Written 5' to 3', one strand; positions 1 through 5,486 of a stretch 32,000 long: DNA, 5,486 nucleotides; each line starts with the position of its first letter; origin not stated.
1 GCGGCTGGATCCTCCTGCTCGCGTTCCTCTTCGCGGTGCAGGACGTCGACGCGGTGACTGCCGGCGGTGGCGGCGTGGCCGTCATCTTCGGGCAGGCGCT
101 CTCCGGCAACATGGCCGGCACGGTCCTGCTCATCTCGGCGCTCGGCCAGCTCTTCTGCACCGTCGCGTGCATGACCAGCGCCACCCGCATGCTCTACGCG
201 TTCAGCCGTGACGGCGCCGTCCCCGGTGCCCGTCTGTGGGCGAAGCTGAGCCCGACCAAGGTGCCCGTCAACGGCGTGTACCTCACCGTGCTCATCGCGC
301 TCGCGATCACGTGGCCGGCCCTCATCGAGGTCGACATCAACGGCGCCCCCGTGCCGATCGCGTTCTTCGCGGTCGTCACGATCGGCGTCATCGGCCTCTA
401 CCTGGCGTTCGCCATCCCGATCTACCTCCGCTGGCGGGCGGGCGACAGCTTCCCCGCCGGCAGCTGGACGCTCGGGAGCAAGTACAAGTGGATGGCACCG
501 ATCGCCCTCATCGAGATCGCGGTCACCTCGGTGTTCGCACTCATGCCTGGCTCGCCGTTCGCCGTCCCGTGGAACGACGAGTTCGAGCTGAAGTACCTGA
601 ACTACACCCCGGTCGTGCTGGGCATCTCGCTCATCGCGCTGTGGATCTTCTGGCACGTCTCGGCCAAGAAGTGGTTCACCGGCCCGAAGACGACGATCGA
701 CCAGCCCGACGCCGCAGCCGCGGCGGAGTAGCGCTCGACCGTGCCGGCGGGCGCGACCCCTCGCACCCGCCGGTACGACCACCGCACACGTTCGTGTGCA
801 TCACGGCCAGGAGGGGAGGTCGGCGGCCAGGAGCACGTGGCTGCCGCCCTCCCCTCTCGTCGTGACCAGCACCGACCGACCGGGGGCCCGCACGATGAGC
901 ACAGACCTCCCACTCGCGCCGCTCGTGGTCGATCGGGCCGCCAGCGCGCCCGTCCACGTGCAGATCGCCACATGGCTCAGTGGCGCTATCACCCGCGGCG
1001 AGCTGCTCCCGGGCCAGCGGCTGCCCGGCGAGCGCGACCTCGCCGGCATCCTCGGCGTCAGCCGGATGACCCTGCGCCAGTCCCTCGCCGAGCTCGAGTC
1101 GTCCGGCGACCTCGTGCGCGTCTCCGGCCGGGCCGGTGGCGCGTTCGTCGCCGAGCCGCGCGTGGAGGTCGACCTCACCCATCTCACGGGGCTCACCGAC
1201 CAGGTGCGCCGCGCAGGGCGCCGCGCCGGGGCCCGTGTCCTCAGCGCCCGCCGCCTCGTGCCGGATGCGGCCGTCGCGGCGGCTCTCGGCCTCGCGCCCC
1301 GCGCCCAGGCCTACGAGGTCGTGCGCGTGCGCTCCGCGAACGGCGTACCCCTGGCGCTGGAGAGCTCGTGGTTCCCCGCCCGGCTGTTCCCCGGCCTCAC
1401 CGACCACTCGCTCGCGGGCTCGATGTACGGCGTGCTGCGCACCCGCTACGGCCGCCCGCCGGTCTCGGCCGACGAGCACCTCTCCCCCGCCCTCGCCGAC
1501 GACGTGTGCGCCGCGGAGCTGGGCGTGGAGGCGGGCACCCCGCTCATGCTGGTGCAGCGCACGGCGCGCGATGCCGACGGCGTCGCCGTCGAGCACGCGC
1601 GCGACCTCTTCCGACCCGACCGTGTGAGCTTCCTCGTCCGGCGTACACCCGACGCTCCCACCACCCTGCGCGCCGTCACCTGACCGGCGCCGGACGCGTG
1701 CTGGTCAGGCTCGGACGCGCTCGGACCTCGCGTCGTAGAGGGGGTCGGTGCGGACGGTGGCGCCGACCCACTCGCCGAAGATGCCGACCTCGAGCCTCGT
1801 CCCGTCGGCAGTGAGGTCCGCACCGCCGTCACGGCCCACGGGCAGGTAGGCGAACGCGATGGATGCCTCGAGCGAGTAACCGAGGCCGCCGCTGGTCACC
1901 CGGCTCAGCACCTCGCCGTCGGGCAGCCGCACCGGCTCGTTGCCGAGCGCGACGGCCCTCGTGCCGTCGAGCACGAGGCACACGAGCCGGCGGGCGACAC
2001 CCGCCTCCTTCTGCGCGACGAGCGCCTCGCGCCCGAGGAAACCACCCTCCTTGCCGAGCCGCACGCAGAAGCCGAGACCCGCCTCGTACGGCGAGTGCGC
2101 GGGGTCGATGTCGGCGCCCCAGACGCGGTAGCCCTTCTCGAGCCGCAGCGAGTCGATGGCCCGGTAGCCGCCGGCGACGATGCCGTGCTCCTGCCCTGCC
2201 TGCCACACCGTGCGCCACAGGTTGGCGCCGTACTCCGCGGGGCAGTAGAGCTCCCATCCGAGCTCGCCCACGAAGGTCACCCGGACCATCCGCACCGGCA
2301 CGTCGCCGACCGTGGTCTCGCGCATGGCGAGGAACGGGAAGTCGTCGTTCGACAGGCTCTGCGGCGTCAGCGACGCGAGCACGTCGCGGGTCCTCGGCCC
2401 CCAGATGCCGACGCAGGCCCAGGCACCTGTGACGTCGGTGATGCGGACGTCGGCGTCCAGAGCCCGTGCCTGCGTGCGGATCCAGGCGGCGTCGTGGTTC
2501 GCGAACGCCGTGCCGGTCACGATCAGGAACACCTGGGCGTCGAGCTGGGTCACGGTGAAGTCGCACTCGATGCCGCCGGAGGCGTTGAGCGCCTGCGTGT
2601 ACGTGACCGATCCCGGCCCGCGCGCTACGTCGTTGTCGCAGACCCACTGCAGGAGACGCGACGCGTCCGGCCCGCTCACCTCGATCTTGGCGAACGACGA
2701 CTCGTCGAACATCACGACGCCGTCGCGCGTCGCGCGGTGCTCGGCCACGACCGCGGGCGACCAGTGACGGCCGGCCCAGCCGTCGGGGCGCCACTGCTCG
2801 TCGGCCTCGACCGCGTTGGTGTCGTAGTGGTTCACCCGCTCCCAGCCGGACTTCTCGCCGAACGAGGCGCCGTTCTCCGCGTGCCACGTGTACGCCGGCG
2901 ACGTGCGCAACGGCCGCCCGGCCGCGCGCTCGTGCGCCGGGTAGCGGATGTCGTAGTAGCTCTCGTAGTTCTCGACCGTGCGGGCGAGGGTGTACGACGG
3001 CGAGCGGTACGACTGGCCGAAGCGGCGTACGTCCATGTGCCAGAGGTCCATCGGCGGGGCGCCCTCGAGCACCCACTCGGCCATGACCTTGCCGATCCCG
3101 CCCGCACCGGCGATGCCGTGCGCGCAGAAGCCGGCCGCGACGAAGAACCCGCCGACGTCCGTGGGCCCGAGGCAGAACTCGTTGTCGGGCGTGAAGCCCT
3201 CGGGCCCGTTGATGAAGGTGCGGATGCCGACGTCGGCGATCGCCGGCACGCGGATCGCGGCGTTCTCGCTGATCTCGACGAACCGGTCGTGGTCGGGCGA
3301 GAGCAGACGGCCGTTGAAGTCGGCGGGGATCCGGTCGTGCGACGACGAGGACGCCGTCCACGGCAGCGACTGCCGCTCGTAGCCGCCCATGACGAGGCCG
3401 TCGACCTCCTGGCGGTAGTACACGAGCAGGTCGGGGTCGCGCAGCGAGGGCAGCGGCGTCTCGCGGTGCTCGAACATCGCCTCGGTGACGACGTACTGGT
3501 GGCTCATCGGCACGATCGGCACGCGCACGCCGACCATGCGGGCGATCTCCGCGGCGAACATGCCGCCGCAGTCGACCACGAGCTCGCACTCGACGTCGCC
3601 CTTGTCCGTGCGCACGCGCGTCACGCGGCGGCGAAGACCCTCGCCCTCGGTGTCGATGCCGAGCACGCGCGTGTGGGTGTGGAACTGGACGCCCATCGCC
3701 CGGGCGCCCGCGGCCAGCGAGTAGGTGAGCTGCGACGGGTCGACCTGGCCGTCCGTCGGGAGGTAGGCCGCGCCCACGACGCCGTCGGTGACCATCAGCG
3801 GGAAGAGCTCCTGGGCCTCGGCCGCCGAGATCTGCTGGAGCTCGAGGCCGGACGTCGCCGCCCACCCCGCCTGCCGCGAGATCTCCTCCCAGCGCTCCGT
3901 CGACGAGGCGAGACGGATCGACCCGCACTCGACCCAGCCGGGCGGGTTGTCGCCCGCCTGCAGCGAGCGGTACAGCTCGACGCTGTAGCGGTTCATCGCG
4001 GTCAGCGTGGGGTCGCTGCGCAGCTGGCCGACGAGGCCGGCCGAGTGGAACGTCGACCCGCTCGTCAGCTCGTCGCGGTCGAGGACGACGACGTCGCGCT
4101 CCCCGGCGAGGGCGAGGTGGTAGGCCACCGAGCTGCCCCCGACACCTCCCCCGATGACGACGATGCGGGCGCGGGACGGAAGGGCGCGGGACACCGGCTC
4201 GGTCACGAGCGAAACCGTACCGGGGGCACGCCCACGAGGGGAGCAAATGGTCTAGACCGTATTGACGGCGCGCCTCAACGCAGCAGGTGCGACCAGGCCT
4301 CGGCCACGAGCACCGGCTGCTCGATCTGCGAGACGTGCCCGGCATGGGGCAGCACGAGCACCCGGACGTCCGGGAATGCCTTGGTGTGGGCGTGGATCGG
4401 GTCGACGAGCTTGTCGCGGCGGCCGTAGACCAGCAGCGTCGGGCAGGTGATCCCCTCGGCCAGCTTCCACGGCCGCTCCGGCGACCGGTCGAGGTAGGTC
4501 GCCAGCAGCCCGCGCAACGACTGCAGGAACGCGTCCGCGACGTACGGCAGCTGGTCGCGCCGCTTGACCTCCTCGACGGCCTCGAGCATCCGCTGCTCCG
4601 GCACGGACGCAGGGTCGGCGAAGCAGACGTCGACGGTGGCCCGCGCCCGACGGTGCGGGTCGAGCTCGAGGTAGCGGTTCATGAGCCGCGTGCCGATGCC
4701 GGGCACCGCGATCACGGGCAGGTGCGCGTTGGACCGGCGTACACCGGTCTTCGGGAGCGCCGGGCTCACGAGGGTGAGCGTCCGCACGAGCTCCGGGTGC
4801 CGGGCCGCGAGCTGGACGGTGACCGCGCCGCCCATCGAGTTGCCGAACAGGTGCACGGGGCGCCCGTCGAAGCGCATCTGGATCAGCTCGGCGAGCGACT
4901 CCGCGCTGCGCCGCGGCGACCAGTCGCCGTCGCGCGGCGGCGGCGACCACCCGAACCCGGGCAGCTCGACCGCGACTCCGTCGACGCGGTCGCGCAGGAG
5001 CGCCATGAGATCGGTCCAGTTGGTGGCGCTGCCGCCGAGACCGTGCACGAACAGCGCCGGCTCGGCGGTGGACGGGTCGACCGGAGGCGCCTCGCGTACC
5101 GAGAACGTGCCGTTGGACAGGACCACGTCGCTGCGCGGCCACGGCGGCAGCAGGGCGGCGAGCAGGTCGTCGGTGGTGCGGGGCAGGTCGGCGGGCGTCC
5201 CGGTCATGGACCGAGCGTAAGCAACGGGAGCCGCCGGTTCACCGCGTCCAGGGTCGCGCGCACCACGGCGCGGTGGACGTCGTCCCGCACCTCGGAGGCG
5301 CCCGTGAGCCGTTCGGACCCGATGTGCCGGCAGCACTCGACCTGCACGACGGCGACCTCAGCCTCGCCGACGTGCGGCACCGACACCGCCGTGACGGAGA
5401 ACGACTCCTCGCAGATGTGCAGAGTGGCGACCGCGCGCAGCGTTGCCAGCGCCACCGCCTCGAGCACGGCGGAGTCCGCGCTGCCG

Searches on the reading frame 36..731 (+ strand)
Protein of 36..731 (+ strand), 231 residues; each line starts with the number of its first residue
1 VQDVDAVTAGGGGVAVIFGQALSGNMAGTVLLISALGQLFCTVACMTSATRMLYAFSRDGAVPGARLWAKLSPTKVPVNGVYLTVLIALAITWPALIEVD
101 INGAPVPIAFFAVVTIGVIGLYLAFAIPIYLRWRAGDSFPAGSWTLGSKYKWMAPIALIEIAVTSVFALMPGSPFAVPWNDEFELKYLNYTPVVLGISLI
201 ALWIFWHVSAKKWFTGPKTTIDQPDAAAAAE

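Call 50: search_protein_families(library=pfam, proteins=[window:36-731:+], max_evalue=0.001)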
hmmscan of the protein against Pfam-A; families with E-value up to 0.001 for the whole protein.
window:36-731:+ (231 aa): 2 families
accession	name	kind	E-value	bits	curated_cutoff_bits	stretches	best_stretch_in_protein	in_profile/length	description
PF13520.12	AA_permease_2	-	4.4e-14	52.7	27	1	9-192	254-421/427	Amino acid permease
PF00324.27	AA_permease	-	2.7e-08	33.4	24.6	1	13-146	267-402/470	Amino acid permease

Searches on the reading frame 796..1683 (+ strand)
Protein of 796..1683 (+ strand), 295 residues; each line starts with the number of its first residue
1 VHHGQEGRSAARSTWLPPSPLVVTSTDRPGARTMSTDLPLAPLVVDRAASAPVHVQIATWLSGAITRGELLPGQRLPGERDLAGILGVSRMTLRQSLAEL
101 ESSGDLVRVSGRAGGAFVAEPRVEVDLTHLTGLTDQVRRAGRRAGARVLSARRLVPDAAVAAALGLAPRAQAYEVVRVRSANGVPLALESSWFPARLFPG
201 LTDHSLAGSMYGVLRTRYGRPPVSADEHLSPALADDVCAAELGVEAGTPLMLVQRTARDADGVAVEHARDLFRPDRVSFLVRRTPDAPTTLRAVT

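Call 50: search_protein_families(library=pfam, proteins=[window:796-1683:+], max_evalue=0.001)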
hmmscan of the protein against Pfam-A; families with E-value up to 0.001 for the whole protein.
window:796-1683:+ (295 aa): 3 families
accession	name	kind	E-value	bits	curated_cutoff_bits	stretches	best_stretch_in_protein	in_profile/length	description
PF07702.18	UTRA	-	7.7e-38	129.9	23.8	1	140-277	2-140/141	UTRA domain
PF00392.27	GntR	-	2.4e-14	53.1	27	1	56-112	4-60/64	Bacterial regulatory proteins, gntR family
PF08279.18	HTH_11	-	0.00094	19.4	25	0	81-114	20-51/55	HTH domain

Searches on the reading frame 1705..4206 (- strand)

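Call 50: search_protein_families(library=pfam, proteins=[window:1705-4206:-], max_evalue=0.001)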
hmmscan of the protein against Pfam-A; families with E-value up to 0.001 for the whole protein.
window:1705-4206:- (833 aa): 8 families
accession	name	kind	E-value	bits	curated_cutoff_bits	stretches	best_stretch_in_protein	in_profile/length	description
PF01571.26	GCV_T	-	9.3e-80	268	25.6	1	439-713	2-254/255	Aminomethyltransferase folate-binding domain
PF01266.30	DAO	-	4.4e-68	230.8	27.9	1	14-378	1-353/353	FAD dependent oxidoreductase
PF16350.10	FAO_M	-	2.1e-18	66.7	27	1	381-436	1-56/56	FAD dependent oxidoreductase central domain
PF08669.17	GCV_T_C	-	5.4e-17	61.9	25.9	1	739-825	1-80/80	Glycine cleavage T-protein C-terminal barrel domain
PF07992.20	Pyr_redox_2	-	4.8e-07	29.9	26.1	0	14-56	2-44/291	Pyridine nucleotide-disulphide oxidoreductase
PF01494.25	FAD_binding_3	-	2.5e-06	27.4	22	0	160-267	102-207/349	FAD binding domain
PF00890.30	FAD_binding_2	-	1.9e-05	24.5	20.4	1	15-108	2-96/414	FAD binding domain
PF13450.12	NAD_binding_8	-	0.0003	21.4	21.9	0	17-52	1-35/68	NAD(P)-binding Rossmann-like domain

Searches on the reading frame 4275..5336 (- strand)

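Call 50: search_protein_families(library=pfam, proteins=[window:4275-5336:-], max_evalue=0.001)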
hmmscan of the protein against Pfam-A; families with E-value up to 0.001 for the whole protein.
window:4275-5336:- (353 aa): 5 families
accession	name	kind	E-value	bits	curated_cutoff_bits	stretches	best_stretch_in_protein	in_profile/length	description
PF00561.26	Abhydrolase_1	-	1.6e-28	100.4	25.8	1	95-341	4-245/245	alpha/beta hydrolase fold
PF12697.13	Abhydrolase_6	-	3.1e-26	93.8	26.3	1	95-347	2-217/217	Alpha/beta hydrolase family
PF12146.15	Hydrolase_4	-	1.5e-14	54.3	27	1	95-316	8-210/239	Serine aminopeptidase, S33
PF00975.26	Thioesterase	-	5.3e-06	27.3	26.4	1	97-179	6-86/226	Thioesterase domain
PF00756.26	Esterase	-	0.00069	19.9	22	1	145-194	99-150/251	Putative esterase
